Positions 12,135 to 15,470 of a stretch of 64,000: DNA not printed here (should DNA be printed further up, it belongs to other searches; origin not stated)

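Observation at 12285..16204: Second transhydroxylase-type pair with inverted gene order and an SCP2-like domain fused to the catalytic subunit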

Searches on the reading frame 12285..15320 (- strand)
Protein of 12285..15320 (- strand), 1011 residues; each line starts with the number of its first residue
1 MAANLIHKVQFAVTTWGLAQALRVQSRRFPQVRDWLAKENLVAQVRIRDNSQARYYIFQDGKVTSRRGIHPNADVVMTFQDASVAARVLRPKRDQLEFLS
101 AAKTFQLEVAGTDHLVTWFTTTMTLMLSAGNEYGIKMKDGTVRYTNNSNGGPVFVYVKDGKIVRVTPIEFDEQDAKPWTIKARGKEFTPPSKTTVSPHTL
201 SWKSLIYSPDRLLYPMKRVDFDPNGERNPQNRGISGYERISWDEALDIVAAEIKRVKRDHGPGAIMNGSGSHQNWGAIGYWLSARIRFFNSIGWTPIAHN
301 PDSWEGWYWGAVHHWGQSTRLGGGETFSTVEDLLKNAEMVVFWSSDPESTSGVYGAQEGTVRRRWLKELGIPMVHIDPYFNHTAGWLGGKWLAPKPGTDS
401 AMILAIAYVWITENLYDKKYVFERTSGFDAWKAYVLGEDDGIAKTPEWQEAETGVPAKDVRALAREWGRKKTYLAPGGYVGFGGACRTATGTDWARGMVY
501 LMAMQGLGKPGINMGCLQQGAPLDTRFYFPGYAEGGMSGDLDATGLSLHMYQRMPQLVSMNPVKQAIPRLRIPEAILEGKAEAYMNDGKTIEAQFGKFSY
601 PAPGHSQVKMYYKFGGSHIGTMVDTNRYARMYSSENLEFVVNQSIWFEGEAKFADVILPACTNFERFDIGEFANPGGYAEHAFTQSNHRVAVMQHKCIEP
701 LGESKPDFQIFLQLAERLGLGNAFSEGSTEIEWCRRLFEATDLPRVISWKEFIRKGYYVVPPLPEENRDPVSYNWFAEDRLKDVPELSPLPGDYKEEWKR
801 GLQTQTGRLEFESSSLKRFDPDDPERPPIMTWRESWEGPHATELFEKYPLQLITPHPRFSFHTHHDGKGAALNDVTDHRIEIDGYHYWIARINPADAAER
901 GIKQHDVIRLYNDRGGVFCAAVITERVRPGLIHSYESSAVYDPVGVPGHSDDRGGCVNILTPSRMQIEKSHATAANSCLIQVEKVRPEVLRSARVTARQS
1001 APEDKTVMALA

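Call 3: search_protein_families(library=pfam, proteins=[window:12285-15320:-], max_evalue=1)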
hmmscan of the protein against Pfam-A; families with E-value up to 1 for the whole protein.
window:12285-15320:- (1011 aa): 4 families
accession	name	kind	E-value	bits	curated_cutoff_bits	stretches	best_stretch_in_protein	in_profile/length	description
PF00384.28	Molybdopterin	-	7.1e-34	117.8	24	1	211-717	1-353/353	Molybdopterin oxidoreductase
PF21423.2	AhtL-like_1st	-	6.6e-32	109.3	27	1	151-205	1-55/55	Pyrogallol hydroxytransferase large subunit-like, domain 1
PF01568.27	Molydop_binding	-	1.3e-14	54.6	26.8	1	850-974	1-105/110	Molydopterin dinucleotide binding domain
PF18364.6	Molybdopterin_N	-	0.0073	16.7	26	1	151-172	6-27/41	Molybdopterin oxidoreductase N-terminal domain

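Call 6: search_solved_structures(query=window:12285-15320:-, max_evalue=0.001, show_alignments=1)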
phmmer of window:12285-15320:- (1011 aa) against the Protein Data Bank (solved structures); distinct sequences matched with E-value up to 0.001: 37.
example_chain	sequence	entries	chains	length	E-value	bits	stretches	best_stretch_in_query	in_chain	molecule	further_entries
4v4c_A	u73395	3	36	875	0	1036.1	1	141-984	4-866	Pyrogallol hydroxytransferase large subunit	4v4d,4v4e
1eu1_A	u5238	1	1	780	1.9e-73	250.9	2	183-481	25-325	DIMETHYL SULFOXIDE REDUCTASE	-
1e18_A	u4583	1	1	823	1.6e-72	247.9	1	182-986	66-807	DMSO REDUCTASE.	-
4dmr_A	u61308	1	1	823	1.7e-72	247.8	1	182-986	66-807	DMSO REDUCTASE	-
1dmr_A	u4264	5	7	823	2.9e-72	247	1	182-986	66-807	DMSO REDUCTASE | Dimethyl sulfoxide/trimethylamine N-oxide reductase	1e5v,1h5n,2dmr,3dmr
1e60_A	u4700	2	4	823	3.2e-72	246.9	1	182-986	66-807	Dimethyl sulfoxide/trimethylamine N-oxide reductase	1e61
1dms_A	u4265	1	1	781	2.4e-71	244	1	183-986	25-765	DMSO REDUCTASE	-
7l5i_A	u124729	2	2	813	1.3e-67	231.6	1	205-988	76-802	Trimethylamine-N-oxide reductase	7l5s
1tmo_A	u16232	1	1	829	3.4e-58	200.5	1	203-989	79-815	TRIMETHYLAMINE N-OXIDE REDUCTASE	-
9h4t_A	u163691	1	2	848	7.8e-57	196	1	206-989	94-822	Trimethylamine-N-oxide reductase 1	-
2vpw_A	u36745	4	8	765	1.2e-23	86.1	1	180-471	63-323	THIOSULFATE REDUCTASE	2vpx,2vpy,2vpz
4ydd_A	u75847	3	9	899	1.5e-23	85.8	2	146-425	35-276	DMSO reductase family type II enzyme, molybdopterin subunit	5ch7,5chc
5e7o_A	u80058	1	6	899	1.6e-23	85.6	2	146-425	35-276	DMSO reductase family type II enzyme, molybdopterin subunit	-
7bkb_D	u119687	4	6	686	4.8e-22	80.8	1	237-517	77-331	Formate dehydrogenase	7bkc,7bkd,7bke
1aa6_A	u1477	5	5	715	2.8e-20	74.9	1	237-513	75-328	FORMATE DEHYDROGENASE H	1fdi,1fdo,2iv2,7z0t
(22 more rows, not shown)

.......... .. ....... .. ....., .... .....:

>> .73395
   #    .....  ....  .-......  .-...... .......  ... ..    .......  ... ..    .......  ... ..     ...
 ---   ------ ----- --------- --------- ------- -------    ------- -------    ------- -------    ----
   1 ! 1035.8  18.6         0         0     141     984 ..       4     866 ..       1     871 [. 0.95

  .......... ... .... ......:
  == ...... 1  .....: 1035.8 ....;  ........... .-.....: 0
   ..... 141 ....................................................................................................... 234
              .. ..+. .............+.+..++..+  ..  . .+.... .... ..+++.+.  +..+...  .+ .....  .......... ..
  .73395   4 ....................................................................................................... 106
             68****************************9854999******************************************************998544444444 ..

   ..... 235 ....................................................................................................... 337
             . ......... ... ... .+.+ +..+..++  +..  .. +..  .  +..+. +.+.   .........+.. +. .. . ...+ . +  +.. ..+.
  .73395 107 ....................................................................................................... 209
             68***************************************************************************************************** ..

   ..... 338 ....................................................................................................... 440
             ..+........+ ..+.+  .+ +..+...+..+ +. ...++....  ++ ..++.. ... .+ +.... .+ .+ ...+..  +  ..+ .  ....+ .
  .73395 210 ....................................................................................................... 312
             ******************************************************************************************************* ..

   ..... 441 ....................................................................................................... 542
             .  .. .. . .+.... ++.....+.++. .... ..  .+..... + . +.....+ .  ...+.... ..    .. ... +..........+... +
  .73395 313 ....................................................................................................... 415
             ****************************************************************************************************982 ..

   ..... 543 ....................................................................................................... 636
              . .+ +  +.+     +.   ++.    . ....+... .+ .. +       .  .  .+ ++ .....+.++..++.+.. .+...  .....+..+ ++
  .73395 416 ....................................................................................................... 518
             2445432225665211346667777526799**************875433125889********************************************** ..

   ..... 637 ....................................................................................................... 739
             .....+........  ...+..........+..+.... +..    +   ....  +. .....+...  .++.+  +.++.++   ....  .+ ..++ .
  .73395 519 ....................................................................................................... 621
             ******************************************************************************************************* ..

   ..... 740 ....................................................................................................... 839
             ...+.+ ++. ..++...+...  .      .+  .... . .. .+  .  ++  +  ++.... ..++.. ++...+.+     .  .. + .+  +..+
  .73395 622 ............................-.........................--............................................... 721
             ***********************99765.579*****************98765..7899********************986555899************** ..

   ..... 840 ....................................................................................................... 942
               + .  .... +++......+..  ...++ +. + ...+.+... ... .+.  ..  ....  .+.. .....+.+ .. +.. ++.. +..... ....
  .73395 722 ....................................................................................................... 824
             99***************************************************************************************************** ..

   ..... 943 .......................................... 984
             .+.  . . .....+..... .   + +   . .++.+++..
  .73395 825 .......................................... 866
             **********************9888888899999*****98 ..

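Call 34: search_protein_families(library=ncbifam, proteins=[window:12285-15320:-], max_evalue=0.001)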
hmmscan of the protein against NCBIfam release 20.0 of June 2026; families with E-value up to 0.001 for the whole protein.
window:12285-15320:- (1011 aa): 21 families
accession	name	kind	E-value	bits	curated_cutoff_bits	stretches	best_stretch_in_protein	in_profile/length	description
TIGR00509.1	bisC_fam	subfamily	4.1e-105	352.7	1017.55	1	202-989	35-758/772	molybdopterin guanine dinucleotide-containing S/N-oxide reductase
TIGR02166.1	dmsA_ynfE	subfamily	9.5e-85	285.2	777.7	2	536-985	396-794/794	DMSO/selenate family reductase complex A subunit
NF011682.0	PRK15102.1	equivalog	2.8e-83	280.4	909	1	202-989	84-814/829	trimethylamine-N-oxide reductase TorA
TIGR02164.1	torA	equivalog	8.9e-80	268.9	1465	1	203-990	81-811/824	trimethylamine-N-oxide reductase TorA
NF011566.1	PRK14990.1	exception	1.5e-60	205.1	1600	1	201-985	109-814/814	dimethylsulfoxide reductase subunit A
NF041885.1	selenate_YnfE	exception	9.6e-50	169.2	1675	2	204-515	101-403/805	selenate/tellurate reductase subunit YnfE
NF041884.1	selenate_YnfF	exception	1.4e-48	165.4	1650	2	206-516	100-400/798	selenate/tellurate reductase subunit YnfF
TIGR03479.1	DMSO_red_II_alp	subfamily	3.4e-42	144.5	984.75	3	153-425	72-307/913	molybdopterin-dependent oxidoreductase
NF012032.0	PRK15488.1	equivalog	6.6e-42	143.4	694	3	370-488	227-334/759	thiosulfate reductase PhsA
TIGR01591.1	Fdh-alpha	equivalog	4.2e-39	134.2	666.25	2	193-472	35-279/672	formate dehydrogenase subunit alpha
NF047855.1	AssmNtatRedNasC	equivalog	3.9e-17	61.8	1100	1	367-474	206-306/708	assimilatory nitrate reductase catalytic subunit NasC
NF041783.2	mnquin_red_QrcB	equivalog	3.3e-16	58.6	440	1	180-472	76-328/695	menaquinone reductase molybdopterin-binding-like subunit QrcB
NF041714.1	arsenate_red_ArrA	equivalog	5.3e-16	57.9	1600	2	179-469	73-357/848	arsenate respiratory reductase molybdopterin-containing subunit ArrA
TIGR01580.1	narG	equivalog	3.2e-14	51.5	1084.15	2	849-961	1086-1189/1235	nitrate reductase subunit alpha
NF042978.1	EthbenzDh_ebdA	equivalog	3.6e-14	51.5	2000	1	201-425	132-329/977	ethylbenzene dehydrogenase subunit alpha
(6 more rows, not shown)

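Call 39: find_related_loci(query=A4, collection=genome_contigs, flank=5000)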
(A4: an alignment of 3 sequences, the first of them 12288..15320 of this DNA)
Query A4 (1011 aa) in genome_contigs; peptide patterns used: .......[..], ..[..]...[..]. (x = any residue, [..] = any of these).
598 stretches matched a pattern (row limit reached: there are more); 509 encode a relative of the query (tblastn E <= 1e-3); the best 80 are kept; 80 distinct loci.
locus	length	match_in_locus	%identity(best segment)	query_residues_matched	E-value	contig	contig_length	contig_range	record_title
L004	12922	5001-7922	71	10-983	0e+0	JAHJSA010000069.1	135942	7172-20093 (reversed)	MAG: Actinomycetota bacterium isolate OS_PC_MetaG.mb.176 OS_PC_MetaG.mb.176_k141_587026, whole genome shotgun sequence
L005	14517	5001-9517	71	2-984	0e+0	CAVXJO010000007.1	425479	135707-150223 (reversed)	MAG: uncultured Thermoleophilia bacterium isolate MFD05684.bin.1.282 genome assembly, contig: contig_37060, whole genome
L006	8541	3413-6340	71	9-984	0e+0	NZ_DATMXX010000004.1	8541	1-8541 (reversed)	MAG: Sporomusa sp. isolate SMAG_U13131 k141_89909, whole genome shotgun sequence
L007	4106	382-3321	68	5-984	0e+0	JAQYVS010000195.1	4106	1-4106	MAG: Desulfofustis sp. isolate SG_15_bin11 SG_15_bin.11.orig_15_k141_4003073, whole genome shotgun sequence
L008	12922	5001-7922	69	10-983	0e+0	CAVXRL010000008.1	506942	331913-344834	MAG: uncultured Actinomycetes bacterium isolate MFD01721.bin.1.253 genome assembly, contig: contig_4140, whole genome sh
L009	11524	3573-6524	70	5-988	0e+0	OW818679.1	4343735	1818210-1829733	metagenome genome assembly, chromosome: 1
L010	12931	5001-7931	67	5-984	0e+0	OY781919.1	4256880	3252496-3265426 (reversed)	MAG: Geopsychrobacteraceae bacterium isolate 4e1a5015-ed3f-4373-8408-0037d4527bea genome assembly, chromosome: 1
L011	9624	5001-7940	67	5-982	0e+0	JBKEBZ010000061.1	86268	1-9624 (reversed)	MAG: Desulfopila sp. isolate VLC_059 c_000000484344, whole genome shotgun sequence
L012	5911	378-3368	67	5-984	0e+0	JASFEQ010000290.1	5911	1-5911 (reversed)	MAG: Desulfobacteraceae bacterium isolate D0606M12metaG_Bin_56 D0606M12metaG_FD_scaffold_4500_c1, whole genome shotgun s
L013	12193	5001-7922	67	11-984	0e+0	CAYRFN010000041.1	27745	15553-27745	MAG TPA_asm: uncultured Desulfobacteraceae bacterium isolate SRP323688_co1_105 genome assembly, contig: NODE_3008_length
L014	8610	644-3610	65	4-992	0e+0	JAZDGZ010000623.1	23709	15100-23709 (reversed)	MAG: Pseudomonadota bacterium isolate MEGAHIT-group-0.292 k141_566485, whole genome shotgun sequence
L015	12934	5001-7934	65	3-984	0e+0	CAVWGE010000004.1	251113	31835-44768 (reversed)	MAG: uncultured Chloroflexia bacterium isolate MFD04408.bin.1.9 genome assembly, contig: contig_22805, whole genome shot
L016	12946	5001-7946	66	3-984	0e+0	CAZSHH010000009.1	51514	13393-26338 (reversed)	MAG TPA_asm: uncultured Dehalococcoidales bacterium isolate SRP192927_co7_640 genome assembly, contig: NODE_899_length_5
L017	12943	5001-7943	66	5-984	0e+0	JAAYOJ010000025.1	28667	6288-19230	MAG: Peptococcaceae bacterium isolate AS21ysBPME_346 115330_AS21, whole genome shotgun sequence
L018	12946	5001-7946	66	3-984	0e+0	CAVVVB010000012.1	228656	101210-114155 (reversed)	MAG: uncultured Chloroflexia bacterium isolate MFD03726.bin.2.26 genome assembly, contig: contig_35619, whole genome sho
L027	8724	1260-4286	62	8-1011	0e+0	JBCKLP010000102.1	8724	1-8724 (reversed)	Burkholderiales bacterium isolate SLM_LV1_0208-O20 Node_102_length_8724_cov_54.288759, whole genome shotgun sequence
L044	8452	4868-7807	61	5-983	0e+0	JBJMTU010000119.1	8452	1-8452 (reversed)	MAG: Xanthobacteraceae bacterium isolate H1_18_all_fractions_metab_conc_36_64_14 k255_2584130, whole genome shotgun sequ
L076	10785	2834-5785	58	5-984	0e+0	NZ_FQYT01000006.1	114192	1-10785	Parasporobacterium paucivorans DSM 15970, whole genome shotgun sequence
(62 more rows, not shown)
